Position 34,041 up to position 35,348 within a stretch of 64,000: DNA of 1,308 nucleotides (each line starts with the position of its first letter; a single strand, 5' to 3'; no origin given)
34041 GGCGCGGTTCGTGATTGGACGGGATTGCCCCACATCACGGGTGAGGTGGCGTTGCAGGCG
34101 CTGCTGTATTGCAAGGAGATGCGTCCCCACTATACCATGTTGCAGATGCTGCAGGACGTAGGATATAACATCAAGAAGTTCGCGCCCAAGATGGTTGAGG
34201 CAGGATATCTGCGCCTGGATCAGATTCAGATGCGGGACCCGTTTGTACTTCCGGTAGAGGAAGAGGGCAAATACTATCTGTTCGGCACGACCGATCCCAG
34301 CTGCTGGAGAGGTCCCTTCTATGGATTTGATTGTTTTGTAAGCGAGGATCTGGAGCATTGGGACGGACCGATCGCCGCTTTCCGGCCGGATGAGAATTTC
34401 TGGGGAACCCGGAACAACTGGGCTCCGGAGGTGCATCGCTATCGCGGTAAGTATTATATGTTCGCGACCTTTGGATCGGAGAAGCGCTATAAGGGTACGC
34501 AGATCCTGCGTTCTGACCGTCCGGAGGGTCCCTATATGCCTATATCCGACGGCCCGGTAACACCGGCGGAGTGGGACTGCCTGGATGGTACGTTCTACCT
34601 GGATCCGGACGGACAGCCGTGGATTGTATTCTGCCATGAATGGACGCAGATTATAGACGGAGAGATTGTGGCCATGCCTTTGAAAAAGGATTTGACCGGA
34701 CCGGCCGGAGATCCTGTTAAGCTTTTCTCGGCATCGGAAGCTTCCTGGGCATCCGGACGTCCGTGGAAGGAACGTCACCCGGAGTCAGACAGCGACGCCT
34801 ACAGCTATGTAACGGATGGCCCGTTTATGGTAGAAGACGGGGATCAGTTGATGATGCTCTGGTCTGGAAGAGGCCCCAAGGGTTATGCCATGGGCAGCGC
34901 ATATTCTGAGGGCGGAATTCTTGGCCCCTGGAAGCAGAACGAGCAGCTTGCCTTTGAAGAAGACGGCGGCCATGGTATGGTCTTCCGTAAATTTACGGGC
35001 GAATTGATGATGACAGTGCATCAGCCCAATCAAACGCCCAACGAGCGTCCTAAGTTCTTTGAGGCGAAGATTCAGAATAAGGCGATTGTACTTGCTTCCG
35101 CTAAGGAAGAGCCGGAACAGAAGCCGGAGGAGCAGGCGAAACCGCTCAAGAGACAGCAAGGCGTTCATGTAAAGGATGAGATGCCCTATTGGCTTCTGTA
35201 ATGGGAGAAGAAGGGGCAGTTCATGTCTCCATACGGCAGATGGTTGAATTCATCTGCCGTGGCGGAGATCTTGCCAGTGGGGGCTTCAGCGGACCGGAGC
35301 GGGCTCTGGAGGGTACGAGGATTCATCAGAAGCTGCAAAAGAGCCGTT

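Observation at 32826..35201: Fused AraM-like glycerol-1-phosphate dehydrogenase and GH43 glycoside hydrolase in one 791-aa ORF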

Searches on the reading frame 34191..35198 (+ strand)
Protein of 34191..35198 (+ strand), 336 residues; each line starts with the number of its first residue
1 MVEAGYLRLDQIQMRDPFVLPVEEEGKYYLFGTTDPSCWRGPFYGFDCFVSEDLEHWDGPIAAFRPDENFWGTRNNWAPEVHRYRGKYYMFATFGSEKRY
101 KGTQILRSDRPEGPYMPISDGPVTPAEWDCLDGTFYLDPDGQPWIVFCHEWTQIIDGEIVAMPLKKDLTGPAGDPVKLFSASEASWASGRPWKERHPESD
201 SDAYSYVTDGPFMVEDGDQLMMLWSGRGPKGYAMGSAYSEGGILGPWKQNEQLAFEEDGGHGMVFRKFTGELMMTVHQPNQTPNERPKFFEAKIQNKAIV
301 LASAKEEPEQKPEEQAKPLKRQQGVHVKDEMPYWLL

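Call 5: search_protein_families(library=ncbifam, proteins=[window:34191-35198:+], max_evalue=0.01)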
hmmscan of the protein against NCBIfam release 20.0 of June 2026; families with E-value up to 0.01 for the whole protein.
window:34191-35198:+ (336 aa): 1 family
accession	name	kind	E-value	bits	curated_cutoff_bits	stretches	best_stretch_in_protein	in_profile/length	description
NF053747.1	NdoAlphArabAbnA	equivalog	4.2e-07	29.6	480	1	11-154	28-171/310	arabinan endo-1,5-alpha-L-arabinosidase AbnA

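Call 20: search_solved_structures(query=window:34191-35198:+, max_evalue=0.01, show_alignments=5)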
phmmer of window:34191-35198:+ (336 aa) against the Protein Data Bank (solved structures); distinct sequences matched with E-value up to 0.01: 28.
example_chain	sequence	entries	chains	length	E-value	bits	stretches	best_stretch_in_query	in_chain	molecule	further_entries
5c0p_A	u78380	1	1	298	1.4e-63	218.6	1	9-287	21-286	Endo-arabinase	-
4qqs_A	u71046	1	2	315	7.3e-15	58.3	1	15-248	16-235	Glycoside hydrolase family 43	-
4nov_A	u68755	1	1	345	2.1e-12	50.2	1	26-149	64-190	Xylosidase/arabinofuranosidase Xsa43E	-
3kst_A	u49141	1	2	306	2.8e-12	49.8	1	11-248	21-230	Endo-1,4-beta-xylanase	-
8hcj_D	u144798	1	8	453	4e-09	39.4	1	21-250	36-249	Xylan 1,4-beta-xylosidase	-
9x3m_A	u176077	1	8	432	4.9e-09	39.1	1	21-250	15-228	Xylan 1,4-beta-xylosidase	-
4kcb_A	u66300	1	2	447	5e-07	32.5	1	16-222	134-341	Arabinan endo-1,5-alpha-L-arabinosidase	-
3qee_A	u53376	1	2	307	1.3e-06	31.2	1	20-147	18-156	Beta-xylosidase/alpha-L-arabinfuranosidase, gly43N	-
3qed_A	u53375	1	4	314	1.3e-06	31.2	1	20-147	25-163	Beta-xylosidase/alpha-L-arabinfuranosidase, gly43N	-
3qef_A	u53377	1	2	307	2.5e-06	30.2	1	24-147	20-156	Beta-xylosidase/alpha-L-arabinfuranosidase, gly43N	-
1uv4_A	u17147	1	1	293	4.6e-05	26.1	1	45-154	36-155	ARABINAN-ENDO 1,5-ALPHA-L-ARABINASE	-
4mlg_A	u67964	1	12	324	4.7e-05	26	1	62-151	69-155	Beta-xylosidase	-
6ms3_A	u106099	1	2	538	0.0002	23.9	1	73-181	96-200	Glycoside Hydrolase Family 43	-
6ms2_A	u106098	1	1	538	0.00021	23.9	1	73-180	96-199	Glycoside Hydrolase Family 43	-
1wl7_A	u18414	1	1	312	0.00052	22.6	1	46-154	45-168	arabinanase-TS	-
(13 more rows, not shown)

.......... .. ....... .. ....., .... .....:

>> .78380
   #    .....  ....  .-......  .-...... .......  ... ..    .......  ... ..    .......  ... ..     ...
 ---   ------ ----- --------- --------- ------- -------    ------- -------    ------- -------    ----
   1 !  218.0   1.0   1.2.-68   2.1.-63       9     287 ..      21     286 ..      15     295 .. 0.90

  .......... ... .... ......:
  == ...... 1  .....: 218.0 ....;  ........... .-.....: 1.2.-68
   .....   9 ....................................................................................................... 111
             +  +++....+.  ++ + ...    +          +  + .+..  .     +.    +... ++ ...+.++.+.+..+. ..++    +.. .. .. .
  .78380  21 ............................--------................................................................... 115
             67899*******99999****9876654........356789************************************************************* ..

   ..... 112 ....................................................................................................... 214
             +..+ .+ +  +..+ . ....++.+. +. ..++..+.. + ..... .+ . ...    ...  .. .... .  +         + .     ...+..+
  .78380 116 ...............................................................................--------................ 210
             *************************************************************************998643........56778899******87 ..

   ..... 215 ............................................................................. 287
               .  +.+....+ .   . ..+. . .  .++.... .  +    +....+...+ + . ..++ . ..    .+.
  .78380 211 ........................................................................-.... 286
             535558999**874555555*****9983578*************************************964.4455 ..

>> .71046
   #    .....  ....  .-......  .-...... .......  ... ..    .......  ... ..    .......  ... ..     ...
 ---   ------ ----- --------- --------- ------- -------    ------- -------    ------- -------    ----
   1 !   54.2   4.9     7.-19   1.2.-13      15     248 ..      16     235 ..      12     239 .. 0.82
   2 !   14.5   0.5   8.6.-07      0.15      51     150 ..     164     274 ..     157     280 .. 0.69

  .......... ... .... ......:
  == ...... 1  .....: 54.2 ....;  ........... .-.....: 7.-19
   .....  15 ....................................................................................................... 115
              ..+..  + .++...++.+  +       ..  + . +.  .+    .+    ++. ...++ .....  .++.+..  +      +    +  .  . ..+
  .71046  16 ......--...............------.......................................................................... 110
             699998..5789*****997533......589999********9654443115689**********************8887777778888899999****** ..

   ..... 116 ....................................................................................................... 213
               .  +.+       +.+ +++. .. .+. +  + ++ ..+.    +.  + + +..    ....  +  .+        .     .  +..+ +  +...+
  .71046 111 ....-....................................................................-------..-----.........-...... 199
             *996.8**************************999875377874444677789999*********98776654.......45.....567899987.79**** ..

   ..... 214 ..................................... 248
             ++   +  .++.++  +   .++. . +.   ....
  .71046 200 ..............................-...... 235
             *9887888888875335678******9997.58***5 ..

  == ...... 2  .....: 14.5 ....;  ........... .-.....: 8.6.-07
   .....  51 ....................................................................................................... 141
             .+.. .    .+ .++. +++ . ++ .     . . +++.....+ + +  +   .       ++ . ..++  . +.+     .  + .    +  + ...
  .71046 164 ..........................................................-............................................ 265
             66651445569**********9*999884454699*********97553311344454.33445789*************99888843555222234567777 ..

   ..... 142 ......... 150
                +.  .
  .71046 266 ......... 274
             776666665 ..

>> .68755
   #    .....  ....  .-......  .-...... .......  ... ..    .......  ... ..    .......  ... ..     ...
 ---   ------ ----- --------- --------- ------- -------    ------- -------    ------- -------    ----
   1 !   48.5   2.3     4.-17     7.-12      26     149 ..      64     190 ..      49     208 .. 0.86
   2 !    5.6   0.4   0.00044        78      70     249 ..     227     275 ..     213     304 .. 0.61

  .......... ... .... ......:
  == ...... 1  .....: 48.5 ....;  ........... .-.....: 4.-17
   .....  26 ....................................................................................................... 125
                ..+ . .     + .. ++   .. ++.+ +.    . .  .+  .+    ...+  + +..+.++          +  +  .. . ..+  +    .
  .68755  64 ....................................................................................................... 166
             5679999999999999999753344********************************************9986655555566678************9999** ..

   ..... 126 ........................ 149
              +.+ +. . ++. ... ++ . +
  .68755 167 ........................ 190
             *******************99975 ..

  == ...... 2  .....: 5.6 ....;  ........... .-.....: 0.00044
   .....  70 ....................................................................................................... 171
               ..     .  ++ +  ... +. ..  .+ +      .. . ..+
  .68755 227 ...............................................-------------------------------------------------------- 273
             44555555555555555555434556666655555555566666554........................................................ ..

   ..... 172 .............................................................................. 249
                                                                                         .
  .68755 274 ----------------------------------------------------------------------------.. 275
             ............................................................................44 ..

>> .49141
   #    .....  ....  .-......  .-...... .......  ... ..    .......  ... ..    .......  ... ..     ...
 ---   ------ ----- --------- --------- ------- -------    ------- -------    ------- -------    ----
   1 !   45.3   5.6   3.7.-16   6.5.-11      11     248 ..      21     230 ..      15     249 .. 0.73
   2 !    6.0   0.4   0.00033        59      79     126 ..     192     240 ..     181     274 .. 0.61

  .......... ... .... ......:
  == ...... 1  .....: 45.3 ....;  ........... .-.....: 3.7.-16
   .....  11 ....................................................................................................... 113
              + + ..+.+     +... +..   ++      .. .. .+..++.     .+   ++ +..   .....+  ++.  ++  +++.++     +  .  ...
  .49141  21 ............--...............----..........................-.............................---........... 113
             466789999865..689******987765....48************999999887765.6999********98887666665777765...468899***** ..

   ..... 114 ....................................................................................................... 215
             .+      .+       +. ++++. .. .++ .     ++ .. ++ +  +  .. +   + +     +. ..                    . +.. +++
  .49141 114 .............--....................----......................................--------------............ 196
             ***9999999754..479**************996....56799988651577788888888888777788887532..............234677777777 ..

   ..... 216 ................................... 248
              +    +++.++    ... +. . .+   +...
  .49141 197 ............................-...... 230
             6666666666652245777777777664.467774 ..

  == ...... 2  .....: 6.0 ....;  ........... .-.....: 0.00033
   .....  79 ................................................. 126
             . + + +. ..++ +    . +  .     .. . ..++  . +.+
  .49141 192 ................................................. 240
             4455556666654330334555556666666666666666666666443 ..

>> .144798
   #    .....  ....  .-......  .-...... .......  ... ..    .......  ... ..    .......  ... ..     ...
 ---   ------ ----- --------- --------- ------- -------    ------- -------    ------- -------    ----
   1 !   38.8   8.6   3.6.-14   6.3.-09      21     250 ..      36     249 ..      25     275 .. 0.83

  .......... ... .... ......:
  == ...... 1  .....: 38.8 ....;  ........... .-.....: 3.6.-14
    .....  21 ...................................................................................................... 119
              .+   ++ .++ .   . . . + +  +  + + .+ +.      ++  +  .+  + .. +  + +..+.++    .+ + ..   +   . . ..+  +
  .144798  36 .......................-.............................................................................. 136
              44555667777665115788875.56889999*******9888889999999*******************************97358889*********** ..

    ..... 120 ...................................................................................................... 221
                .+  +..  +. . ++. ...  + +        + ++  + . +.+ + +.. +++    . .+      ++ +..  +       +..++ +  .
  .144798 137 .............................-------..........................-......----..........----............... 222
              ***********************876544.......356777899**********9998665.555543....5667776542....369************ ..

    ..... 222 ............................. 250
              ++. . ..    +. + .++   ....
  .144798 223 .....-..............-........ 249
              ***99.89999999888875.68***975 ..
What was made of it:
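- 34191..35060 (+): GH43 five-bladed beta-propeller domain (aa 456-745) of the 5C0P-like subfamily. Residues: D471 as putative general base (34236-34238), D587 as pKa modulator (34584-34586), and D664 at the general-acid position (34815-34817), where canonical GH43 enzymes have Glu. D664 aligns to the E of the EGP motif in 4QQS, 3KST and 8HCJ (call 20).
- On Glycoside hydrolase family 43: Both align to the canonical positions (call 20). D664 (TDGP) aligns to the Glu of 4QQS, 3KST and 8HCJ (call 20).
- Closest known: PDB 5C0P, 'endo-arabinase' from Bacteroides thetaiotaomicron. Same: It has the same TD[GA]P motif, with Asp at the general-acid position (call 20).
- D664 aligns with the catalytic Glu of the EGP motif in 4QQS, 3KST and 8HCJ (call 20).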

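Call 41: find_homologous_proteins(query=window:34191-35198:+, max_evalue=1e-20)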
Query window:34191-35198:+ (336 aa): 6946 proteins with E <= 1e-20 among 7667 candidates; the best 120 are listed.
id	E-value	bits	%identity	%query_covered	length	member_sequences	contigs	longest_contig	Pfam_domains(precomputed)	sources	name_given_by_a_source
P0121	7.4e-174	596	72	97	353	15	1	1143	PF04616.21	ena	-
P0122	3.9e-114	400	60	85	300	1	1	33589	PF04616.21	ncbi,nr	ncbi:glycoside hydrolase family 43 protein [Pontiellaceae bacterium B12219]|nr:glycoside hydrolase f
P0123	8.7e-114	399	58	89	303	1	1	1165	PF04616.21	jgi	jgi:arabinan endo-1,5-alpha-L-arabinosidase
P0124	2.1e-113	397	58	90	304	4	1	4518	PF04616.21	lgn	-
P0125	3.5e-112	393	58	88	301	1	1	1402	PF04616.21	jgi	jgi:arabinan endo-1,5-alpha-L-arabinosidase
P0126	7.3e-112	392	57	88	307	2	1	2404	PF04616.21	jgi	jgi:beta-xylosidase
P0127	9.6e-112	392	57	88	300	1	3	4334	PF04616.21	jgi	jgi:beta-xylosidase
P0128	1.1e-111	392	59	88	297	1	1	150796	PF04616.21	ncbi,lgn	ncbi:MAG: glycoside hydrolase family 43 protein [Planctomycetota bacterium]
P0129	1.6e-111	391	59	84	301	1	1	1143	PF04616.21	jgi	jgi:beta-xylosidase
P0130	1.8e-111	391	58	87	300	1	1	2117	PF04616.21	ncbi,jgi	jgi:arabinan endo-1,5-alpha-L-arabinosidase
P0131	8.9e-111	389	57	88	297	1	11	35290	PF04616.21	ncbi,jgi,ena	-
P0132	1.7e-110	388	56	88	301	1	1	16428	PF04616.21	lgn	-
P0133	2.0e-110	388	57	87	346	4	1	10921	PF04616.21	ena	-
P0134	5.0e-110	386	57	86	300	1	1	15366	PF04616.21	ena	-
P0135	7.5e-110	386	56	90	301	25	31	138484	PF04616.21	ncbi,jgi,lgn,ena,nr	ncbi:MAG TPA: family 43 glycosylhydrolase [Firmicutes bacterium]|nr:family 43 glycosylhydrolase [Bac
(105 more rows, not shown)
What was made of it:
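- On Glycoside hydrolase family 43: Source names for homologues conflict, reading either 'arabinan endo-1,5-alpha-L-arabinosidase' or 'beta-xylosidase' (call 41).
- At least 6946 clusters score E<=1e-20 (call 41).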
